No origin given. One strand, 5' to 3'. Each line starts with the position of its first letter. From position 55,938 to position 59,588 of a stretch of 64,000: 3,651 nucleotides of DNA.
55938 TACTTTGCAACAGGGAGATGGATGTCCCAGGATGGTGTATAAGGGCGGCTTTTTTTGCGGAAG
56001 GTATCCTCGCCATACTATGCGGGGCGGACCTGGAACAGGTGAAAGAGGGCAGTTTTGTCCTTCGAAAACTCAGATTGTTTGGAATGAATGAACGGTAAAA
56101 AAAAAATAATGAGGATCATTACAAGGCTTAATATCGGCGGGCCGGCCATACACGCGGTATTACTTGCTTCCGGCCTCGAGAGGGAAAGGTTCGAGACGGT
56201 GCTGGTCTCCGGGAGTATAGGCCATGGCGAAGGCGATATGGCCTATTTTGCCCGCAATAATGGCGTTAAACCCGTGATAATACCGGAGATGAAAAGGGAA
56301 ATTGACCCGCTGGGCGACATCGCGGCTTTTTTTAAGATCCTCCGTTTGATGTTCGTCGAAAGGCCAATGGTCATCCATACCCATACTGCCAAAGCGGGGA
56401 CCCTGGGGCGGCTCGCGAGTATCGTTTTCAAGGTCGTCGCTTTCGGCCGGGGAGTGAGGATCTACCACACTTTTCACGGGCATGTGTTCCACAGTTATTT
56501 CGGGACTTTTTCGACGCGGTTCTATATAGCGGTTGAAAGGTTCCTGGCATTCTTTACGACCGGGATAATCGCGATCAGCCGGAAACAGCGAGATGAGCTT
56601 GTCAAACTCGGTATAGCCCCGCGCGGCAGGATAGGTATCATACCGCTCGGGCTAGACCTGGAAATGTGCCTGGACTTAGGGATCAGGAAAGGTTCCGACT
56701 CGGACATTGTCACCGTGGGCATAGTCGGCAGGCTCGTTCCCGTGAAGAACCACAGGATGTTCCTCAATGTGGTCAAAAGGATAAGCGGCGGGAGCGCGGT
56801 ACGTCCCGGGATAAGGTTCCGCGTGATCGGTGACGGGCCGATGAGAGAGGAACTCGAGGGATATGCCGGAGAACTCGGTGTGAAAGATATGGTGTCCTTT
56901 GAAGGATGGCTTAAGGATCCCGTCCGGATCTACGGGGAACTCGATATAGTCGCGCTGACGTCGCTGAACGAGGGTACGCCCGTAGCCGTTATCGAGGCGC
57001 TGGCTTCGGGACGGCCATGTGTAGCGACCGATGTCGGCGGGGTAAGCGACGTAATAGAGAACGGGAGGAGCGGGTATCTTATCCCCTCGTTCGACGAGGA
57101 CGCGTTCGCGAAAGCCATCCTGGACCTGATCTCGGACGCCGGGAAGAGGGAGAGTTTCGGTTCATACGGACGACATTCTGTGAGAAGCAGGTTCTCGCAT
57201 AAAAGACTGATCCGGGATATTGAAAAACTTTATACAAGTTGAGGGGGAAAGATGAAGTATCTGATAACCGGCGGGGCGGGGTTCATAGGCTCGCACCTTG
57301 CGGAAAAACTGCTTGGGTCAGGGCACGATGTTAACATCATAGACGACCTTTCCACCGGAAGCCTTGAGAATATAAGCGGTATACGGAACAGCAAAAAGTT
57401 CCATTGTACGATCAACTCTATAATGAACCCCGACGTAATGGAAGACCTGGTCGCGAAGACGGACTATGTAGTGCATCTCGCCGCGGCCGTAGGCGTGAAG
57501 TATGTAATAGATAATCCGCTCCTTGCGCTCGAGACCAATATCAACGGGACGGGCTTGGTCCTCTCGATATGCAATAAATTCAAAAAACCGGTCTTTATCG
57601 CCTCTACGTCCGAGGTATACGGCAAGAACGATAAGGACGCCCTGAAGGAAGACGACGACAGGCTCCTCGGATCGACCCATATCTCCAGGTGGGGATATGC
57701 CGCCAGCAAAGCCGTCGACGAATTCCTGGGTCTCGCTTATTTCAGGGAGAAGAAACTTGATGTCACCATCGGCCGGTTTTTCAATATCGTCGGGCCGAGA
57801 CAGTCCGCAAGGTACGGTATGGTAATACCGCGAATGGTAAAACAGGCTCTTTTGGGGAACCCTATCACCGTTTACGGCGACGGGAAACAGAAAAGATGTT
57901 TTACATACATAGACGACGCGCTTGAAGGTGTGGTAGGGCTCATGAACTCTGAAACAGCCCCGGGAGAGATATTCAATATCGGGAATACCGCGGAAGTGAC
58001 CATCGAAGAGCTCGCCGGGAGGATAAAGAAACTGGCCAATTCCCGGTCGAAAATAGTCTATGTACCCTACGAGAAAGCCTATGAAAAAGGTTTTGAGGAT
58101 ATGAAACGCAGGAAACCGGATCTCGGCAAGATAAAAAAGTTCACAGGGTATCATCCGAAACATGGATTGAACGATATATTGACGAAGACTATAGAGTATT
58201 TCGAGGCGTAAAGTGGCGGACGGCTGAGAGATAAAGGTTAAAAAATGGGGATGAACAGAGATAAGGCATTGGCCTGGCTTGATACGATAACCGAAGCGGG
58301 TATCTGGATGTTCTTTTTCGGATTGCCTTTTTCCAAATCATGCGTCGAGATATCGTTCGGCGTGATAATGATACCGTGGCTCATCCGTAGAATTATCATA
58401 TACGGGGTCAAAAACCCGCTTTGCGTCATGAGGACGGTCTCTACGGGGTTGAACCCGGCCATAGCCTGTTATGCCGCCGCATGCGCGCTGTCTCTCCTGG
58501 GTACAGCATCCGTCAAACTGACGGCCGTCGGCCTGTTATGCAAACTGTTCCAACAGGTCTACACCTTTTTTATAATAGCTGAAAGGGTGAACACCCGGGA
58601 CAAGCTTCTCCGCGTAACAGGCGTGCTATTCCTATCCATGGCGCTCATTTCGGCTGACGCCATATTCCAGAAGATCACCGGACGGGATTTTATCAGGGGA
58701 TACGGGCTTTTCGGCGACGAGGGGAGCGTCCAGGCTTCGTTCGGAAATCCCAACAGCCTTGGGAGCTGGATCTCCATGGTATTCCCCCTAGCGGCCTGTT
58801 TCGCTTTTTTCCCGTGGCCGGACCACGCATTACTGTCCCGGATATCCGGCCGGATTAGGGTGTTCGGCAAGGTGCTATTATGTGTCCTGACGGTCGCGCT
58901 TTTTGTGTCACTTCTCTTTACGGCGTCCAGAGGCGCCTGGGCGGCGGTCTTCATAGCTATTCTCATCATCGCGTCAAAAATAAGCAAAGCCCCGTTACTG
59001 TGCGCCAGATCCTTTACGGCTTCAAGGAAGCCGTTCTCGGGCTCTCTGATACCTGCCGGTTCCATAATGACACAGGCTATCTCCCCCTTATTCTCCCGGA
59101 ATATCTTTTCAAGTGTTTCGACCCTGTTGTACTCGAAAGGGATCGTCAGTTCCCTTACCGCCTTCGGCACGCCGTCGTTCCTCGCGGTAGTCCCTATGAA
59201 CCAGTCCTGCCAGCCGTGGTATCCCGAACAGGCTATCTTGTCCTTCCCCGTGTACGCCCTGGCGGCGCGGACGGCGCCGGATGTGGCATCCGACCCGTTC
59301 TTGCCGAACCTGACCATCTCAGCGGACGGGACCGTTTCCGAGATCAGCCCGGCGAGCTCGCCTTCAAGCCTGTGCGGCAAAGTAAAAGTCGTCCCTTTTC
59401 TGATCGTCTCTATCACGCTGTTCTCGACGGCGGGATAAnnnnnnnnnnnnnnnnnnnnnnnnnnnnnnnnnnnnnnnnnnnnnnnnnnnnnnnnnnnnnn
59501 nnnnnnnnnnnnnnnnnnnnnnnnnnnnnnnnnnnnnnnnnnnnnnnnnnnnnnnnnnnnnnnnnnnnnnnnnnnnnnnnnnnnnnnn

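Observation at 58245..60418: Convergent O-antigen-ligase-like gene and cytidylyltransferase-aminotransferase fusion both lose homology at the same point (~58.96-59.00 kb)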

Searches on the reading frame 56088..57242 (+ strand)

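Call 33: search_protein_families(library=pfam, proteins=[window:56088-57242:+], max_evalue=0.001)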
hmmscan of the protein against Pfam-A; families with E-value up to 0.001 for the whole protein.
window:56088-57242:+ (384 aa): 6 families
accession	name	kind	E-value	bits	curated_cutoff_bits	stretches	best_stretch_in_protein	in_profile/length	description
PF13692.12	Glyco_trans_1_4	-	6.2e-35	121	27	1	209-350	3-142/142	Glycosyl transferases group 1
PF00534.26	Glycos_transf_1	-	1e-34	120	26.4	1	208-363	16-171/172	Glycosyl transferases group 1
PF13439.12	Glyco_transf_4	-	3.1e-21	76.6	28.5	1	16-192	1-169/170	Glycosyltransferase Family 4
PF13579.12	Glyco_trans_4_4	-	6.9e-17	62.7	29.7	1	17-188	1-158/158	Glycosyl transferase 4-like domain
PF13524.12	Glyco_trans_1_2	-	2e-05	25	25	1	239-378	12-142/144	Glycosyl transferase-like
PF13477.12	Glyco_trans_4_2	-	0.00067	20.3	23.4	0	68-128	52-114/139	Glycosyl transferase 4-like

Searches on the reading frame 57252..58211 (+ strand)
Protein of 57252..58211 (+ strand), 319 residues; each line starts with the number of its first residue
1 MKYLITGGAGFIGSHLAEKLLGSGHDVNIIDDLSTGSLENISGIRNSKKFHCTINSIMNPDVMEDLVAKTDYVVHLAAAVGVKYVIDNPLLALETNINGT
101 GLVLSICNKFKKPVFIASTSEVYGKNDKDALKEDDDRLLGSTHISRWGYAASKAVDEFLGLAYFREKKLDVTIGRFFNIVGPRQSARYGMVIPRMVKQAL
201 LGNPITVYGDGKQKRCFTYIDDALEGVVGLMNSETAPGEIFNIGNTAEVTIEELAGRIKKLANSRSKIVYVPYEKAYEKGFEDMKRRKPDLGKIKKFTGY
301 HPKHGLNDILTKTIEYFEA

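Call 10: find_encoding_contigs(protein=window:57252-58211:+, flank=10000, max_places=10)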
Protein window:57252-58211:+ (319 aa): no gene with exactly this product is on record in the collection.

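Call 33: search_protein_families(library=pfam, proteins=[window:57252-58211:+], max_evalue=0.001)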
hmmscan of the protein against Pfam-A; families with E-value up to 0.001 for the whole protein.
window:57252-58211:+ (319 aa): 6 families
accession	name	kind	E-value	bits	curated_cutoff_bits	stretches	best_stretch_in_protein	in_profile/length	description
PF16363.11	GDP_Man_Dehyd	-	1.7e-52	179.3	27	1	4-312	1-331/332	GDP-mannose 4,6 dehydratase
PF01370.27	Epimerase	-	2.2e-48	165.2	20.9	1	4-244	2-240/240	NAD dependent epimerase/dehydratase family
PF02719.21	Polysacc_synt_2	-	1.4e-17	64.3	20.2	2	4-116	2-124/293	Polysaccharide biosynthesis protein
PF07993.18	NAD_binding_4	-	2e-16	60.3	20.1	1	58-185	77-210/258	Male sterility protein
PF01073.25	3Beta_HSD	-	2.1e-14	53.6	22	1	4-157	1-154/280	3-beta hydroxysteroid dehydrogenase/isomerase family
PF04321.23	RmlD_sub_bind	-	2.4e-08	33.9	27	1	1-269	1-238/287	RmlD substrate binding domain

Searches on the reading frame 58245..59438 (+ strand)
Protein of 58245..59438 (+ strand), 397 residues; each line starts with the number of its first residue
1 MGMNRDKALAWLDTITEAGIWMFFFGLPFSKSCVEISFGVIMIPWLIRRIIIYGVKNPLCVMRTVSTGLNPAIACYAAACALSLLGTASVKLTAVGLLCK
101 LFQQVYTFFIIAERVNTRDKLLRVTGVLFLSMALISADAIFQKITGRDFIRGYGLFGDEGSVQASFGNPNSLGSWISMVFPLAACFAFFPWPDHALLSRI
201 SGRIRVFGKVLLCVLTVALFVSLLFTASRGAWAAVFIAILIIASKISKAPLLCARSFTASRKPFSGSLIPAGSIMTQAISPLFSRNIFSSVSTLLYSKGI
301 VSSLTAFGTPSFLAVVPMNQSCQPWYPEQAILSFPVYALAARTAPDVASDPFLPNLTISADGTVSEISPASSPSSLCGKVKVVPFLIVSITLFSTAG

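Call 3: search_protein_families(library=pfam, proteins=[window:58245-59438:+], max_evalue=0.01)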
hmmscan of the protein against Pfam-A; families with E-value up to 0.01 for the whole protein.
window:58245-59438:+ (397 aa): 0 families

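Call 8: find_encoding_contigs(protein=window:58245-59438:+, flank=10000, max_places=10)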
Protein window:58245-59438:+ (397 aa): no gene with exactly this product is on record in the collection.

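Call 14: find_homologous_proteins(query=window:58245-59438:+, max_evalue=0.001)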
Query window:58245-59438:+ (397 aa): 4 proteins with E <= 0.001 among 8000 candidates.
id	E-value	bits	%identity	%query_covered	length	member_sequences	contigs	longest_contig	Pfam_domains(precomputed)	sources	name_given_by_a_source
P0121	2.7e-111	390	91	48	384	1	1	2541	PF04932.21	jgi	jgi:O-antigen ligase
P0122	4.2e-23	100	33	61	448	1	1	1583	PF04932.21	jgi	-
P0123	6.4e-17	80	32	55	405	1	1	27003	PF04932.21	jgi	-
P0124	1.1e-8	53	29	63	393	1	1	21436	PF04932.21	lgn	-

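Call 16: find_encoding_contigs(protein=P0121, flank=10000, max_places=10)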
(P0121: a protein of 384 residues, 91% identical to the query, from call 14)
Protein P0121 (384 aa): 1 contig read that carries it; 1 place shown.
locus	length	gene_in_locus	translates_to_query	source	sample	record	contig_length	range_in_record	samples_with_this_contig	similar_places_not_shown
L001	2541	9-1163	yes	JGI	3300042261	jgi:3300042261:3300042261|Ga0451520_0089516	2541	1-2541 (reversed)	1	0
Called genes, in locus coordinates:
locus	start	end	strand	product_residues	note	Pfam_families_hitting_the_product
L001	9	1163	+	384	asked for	PF04932:Wzy_C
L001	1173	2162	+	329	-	PF05050:Methyltransf_21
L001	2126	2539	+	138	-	?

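Call 29: find_related_loci(query=A3, collection=metagenome_contigs, flank=10000)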
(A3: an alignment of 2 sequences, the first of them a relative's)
Query A3 (384 aa) in metagenome_contigs; peptide patterns used: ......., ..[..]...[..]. (x = any residue, [..] = any of these).
283 stretches matched a pattern, but none encodes a relative of the query by tblastn (E <= 1e-3).

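Call 32: search_protein_families(library=pfam, proteins=[L001:1173-2162:+, L001:2126-2539:+], max_evalue=0.001)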
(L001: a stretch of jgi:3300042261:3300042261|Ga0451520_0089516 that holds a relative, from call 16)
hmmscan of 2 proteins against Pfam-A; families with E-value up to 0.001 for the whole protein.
L001:1173-2162:+ (329 aa): 1 family
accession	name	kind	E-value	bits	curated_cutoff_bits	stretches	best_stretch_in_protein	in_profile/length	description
PF05050.19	Methyltransf_21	-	2.7e-17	63.9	22.7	1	22-190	1-173/173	Methyltransferase FkbM domain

L001:2126-2539:+ (138 aa): 0 families

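Call 36: list_cluster_members(proteins=[L001:1173-2159:+, window:58245-59435:+, window:58251-59435:+, window:58880-59632:+, window:62777-63910:-, window:54951-55523:+, window:55523-56095:+])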
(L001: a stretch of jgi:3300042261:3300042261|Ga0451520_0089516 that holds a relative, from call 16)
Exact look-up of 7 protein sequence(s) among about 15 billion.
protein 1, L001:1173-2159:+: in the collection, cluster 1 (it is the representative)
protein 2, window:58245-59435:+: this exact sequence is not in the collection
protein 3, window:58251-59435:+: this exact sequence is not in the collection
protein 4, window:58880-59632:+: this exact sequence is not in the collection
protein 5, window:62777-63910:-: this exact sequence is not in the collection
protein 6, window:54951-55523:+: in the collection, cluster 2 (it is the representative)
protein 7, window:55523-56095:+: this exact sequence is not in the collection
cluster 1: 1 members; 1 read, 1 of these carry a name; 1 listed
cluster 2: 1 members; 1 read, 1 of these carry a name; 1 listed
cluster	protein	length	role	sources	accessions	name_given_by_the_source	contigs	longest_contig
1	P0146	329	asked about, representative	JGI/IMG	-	FkbM family methyltransferase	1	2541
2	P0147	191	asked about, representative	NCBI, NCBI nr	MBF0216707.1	MAG: DUF4330 domain-containing protein [Candidatus Omnitrophica bacterium] | DUF4330 domain-containing protein [Candidatus Omnitrophota bacterium]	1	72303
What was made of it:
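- That search is known to miss entries (call 36).
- Tried and rejected: The search also missed P0146, which is in the collection (call 36), so this negative result is weak.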

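Call 45: search_protein_families(library=pfam, proteins=[P0121, window:58245-59438:+], max_evalue=1)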
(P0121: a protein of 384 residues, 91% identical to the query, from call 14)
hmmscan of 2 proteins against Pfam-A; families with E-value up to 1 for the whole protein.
P0121 (384 aa): 1 family
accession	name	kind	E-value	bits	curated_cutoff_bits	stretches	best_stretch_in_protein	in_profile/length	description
PF04932.20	Wzy_C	-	1.4e-21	77.3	31.7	1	176-310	2-148/149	O-Antigen ligase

window:58245-59438:+ (397 aa): 0 families
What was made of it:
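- Closest known: Wzy_C / O-antigen ligase family. Different: The ORF matches no Pfam family at all (calls 3, 45).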

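Call 46: search_protein_families(library=ncbifam, proteins=[P0121], max_evalue=0.00001)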
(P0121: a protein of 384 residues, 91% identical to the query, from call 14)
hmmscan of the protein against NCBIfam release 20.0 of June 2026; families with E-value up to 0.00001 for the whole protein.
P0121 (384 aa): 4 families
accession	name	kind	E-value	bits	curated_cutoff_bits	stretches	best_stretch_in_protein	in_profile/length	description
TIGR00947.1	2A73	equivalog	2.6e-13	49.8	366.4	1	33-377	71-423/425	IctB family putative bicarbonate transporter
TIGR03097.1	PEP_O_lig_1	hypoth_equivalog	2.6e-11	43.1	188.1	1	69-317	112-346/408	putative O-glycosylation ligase, exosortase A system-associated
NF012031.0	PRK15487.1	equivalog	2e-08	33.8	277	1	171-355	189-385/404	O-antigen ligase RfaL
NF058641.1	TfpM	equivalog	5.3e-06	25.7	600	1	171-315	169-304/421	O-linking oligosaccharyltransferase TfpM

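Call 53: list_cluster_members(proteins=[window:58269-59435:+, window:58308-59435:+, window:58323-59435:+, window:58362-59435:+, window:58368-59435:+, window:58428-59435:+, window:58449-59435:+, window:58587-59435:+, window:58623-59435:+, window:58638-59435:+])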
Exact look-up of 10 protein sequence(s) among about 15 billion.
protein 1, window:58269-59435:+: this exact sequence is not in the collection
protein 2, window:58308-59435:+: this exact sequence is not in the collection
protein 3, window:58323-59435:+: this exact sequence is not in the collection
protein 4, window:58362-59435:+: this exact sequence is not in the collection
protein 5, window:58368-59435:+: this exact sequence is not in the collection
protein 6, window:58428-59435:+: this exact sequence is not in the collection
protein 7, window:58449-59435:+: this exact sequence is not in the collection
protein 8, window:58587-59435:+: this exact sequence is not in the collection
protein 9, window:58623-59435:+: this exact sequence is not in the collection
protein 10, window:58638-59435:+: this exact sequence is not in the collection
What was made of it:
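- Tried and rejected: None was in the collection (calls 36, 53).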
